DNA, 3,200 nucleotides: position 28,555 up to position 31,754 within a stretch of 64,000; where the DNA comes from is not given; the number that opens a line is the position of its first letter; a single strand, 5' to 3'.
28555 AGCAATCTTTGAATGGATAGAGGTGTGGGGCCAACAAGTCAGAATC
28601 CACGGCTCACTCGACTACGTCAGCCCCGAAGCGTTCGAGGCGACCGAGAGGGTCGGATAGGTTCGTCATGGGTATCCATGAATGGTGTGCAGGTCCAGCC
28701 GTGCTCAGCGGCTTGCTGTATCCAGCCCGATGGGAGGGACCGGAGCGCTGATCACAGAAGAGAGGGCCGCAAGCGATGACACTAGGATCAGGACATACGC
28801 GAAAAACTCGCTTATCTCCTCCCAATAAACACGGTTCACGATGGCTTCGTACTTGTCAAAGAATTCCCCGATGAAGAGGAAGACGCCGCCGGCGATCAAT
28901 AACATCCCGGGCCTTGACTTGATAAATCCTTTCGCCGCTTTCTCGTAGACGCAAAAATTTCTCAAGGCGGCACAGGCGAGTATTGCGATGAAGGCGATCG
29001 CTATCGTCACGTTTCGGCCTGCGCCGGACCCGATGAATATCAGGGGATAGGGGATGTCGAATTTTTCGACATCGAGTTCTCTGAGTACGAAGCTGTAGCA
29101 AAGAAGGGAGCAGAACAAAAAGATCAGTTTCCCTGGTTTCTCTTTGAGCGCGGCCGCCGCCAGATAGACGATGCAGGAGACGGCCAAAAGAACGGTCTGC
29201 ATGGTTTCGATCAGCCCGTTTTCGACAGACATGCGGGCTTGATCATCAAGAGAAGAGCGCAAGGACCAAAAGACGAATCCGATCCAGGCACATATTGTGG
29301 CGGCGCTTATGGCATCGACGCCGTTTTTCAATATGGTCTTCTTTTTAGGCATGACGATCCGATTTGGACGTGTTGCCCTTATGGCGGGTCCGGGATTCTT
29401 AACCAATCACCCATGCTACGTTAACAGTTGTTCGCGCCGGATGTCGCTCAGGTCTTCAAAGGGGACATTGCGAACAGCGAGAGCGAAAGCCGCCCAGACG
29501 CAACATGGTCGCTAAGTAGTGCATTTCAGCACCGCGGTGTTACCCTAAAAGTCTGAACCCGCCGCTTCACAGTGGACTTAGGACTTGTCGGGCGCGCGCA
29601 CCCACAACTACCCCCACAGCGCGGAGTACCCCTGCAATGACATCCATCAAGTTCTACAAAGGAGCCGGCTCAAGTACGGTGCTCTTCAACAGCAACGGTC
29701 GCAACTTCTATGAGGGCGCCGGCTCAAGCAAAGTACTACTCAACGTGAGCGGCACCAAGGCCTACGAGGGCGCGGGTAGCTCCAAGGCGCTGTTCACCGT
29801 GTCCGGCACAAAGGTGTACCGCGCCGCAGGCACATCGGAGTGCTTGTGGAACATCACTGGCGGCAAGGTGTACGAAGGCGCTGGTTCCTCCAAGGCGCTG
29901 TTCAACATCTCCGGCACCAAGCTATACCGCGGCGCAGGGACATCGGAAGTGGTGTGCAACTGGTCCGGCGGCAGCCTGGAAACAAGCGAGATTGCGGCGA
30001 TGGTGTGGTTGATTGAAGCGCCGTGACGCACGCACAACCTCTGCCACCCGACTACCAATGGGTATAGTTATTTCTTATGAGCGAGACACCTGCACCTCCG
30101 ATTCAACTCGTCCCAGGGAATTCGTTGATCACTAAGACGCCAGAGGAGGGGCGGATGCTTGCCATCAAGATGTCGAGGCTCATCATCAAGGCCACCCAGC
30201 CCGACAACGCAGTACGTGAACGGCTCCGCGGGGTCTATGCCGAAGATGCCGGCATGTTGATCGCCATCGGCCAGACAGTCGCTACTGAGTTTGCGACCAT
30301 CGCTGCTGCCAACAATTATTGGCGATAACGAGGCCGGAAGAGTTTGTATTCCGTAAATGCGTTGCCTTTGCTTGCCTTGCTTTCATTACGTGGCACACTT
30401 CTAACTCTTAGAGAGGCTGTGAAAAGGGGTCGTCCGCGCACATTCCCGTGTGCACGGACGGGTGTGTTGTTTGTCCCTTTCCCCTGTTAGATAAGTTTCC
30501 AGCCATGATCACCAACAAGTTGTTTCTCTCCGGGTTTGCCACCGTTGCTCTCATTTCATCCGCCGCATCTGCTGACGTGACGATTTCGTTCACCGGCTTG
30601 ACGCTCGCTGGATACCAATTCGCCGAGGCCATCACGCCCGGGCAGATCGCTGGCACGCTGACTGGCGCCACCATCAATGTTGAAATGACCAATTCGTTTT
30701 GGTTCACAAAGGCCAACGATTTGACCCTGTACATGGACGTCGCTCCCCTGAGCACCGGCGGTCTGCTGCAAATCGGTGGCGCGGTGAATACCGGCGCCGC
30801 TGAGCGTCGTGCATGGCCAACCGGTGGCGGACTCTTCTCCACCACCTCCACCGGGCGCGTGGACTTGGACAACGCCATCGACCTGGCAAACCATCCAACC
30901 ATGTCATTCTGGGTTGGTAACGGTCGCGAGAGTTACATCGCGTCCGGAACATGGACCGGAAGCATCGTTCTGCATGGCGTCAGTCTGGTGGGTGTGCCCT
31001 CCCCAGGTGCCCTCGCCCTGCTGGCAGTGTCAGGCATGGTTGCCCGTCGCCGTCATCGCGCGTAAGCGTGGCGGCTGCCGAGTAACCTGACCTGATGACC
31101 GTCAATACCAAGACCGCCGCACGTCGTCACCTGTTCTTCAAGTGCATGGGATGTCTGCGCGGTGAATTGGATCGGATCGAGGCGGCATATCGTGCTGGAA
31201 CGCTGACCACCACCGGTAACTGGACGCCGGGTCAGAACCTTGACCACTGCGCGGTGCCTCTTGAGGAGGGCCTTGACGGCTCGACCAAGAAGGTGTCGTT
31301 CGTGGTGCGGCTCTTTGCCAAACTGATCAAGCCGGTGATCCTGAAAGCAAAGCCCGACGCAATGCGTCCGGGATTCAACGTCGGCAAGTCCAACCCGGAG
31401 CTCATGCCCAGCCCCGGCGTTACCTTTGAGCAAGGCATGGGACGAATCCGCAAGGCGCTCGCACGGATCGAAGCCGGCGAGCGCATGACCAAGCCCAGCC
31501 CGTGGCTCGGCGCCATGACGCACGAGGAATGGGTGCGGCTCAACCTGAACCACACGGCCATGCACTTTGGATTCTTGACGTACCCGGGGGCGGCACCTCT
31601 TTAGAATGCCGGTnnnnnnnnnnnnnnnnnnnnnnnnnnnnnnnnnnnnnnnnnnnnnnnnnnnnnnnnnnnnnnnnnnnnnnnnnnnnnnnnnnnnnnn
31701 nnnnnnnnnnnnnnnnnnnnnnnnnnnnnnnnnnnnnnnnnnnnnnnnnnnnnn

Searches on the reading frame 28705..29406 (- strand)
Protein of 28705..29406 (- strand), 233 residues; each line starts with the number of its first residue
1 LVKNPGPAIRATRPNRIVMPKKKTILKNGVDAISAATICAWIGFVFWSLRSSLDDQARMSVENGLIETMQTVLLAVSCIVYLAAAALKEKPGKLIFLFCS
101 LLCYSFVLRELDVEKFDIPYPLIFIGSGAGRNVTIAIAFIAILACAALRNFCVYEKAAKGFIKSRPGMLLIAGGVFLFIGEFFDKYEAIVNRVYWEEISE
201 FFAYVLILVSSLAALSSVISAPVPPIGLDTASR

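Call 6: search_protein_families(library=pfam, max_evalue=1, proteins=[window:28705-29406:-])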
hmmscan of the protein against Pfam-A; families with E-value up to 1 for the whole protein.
window:28705-29406:- (233 aa): 0 families
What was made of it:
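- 28705..29406 (-): p215/p233 membrane protein gene of low GC content. Its stop codon lies 8 bp from the IRR. It travels with the right relic. No Pfam family (call 6).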

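Call 38: search_protein_families(library=ncbifam, max_evalue=0.01, proteins=[window:28705-29406:-])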
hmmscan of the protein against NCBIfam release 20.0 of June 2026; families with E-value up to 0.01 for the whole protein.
window:28705-29406:- (233 aa): 1 family
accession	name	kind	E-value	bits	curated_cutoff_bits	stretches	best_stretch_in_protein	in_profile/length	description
NF011179.0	PRK14584.1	equivalog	0.0024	18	180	1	35-88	20-73/153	poly-beta-1,6-N-acetyl-D-glucosamine biosynthesis protein PgaD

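Call 40: find_homologous_proteins(query=window:28708-29352:-)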
Query seq(215 aa) (215 aa): 57 proteins with E <= 0.001 among 774 candidates.
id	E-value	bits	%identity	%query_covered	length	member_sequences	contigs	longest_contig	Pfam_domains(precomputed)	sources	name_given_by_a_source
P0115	5.4e-125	433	94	100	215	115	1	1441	-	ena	-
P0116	1.4e-121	422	91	100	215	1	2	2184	-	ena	-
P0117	3.0e-119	414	91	100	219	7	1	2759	-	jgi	jgi:hypothetical protein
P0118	1.8e-81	291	67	100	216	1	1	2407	-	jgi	jgi:hypothetical protein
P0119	1.7e-71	258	91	64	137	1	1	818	-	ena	-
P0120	7.9e-63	230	53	100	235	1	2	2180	-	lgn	-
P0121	6.6e-62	227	56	93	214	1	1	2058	-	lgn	-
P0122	6.2e-60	220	60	85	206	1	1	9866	-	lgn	-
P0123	2.2e-57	212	52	95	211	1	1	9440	-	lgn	-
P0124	2.6e-56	209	52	90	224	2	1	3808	-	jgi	-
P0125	1.5e-55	206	50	99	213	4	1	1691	-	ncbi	ncbi:MAG: hypothetical protein WBN77_07170, partial [Desulfobacterales bacterium]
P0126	9.6e-54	200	55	87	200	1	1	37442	-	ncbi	-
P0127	3.4e-52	195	54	86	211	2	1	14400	-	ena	-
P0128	1.1e-51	193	57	86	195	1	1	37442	-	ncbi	-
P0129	2.1e-51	193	52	87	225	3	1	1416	-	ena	-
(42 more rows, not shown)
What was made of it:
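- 28705..29406 (-): Beyond its own population, relatives are at most 67% identical and the named ones are mostly Proteobacteria (call 40).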

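Call 41: find_encoding_contigs(protein=P0117, flank=5000, max_places=6)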
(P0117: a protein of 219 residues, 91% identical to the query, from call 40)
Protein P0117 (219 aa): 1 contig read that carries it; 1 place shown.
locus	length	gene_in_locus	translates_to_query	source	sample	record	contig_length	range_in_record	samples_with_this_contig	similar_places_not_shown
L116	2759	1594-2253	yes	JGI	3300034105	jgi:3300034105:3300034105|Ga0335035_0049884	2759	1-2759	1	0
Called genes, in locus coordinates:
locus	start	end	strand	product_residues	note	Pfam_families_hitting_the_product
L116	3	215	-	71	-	?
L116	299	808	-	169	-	PF07606:DUF1569, PF12867:DinB_2 (weak)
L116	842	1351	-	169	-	-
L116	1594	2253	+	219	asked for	-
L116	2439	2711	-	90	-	PF01381:HTH_3, PF13560:HTH_31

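Call 42: find_encoding_contigs(protein=P0118, flank=5000, max_places=4)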
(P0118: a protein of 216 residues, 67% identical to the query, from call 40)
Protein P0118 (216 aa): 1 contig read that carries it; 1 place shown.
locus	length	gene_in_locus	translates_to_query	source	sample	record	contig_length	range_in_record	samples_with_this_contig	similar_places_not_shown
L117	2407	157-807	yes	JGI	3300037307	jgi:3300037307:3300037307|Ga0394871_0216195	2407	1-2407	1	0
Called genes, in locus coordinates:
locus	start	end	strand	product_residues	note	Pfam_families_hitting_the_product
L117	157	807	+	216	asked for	-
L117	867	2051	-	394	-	-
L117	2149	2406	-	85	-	?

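Call 43: find_encoding_contigs(protein=P0116, flank=5000, max_places=4)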
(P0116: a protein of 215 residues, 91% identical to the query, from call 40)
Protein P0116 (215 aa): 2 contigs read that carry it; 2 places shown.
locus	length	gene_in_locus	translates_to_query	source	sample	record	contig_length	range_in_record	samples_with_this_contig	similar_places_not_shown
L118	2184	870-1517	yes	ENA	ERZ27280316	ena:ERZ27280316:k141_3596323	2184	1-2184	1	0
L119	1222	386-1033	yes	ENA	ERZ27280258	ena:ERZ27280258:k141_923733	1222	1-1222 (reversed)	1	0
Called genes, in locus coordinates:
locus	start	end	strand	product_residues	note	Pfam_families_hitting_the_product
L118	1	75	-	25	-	?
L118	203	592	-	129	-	-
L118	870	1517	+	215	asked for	-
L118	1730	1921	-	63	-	-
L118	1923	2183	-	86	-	?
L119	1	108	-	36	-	?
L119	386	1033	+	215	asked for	-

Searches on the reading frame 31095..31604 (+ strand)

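Call 54: search_protein_families(library=pfam, max_evalue=0.001, proteins=[window:31095-31604:+])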
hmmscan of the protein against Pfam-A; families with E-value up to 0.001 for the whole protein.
window:31095-31604:+ (169 aa): 2 families
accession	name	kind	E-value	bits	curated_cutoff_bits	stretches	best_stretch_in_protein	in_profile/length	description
PF07606.16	DUF1569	-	2.3e-10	41.3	21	1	34-162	24-150/152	Protein of unknown function (DUF1569)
PF12867.12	DinB_2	-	7.5e-07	30.1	24.8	1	39-160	26-127/128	DinB superfamily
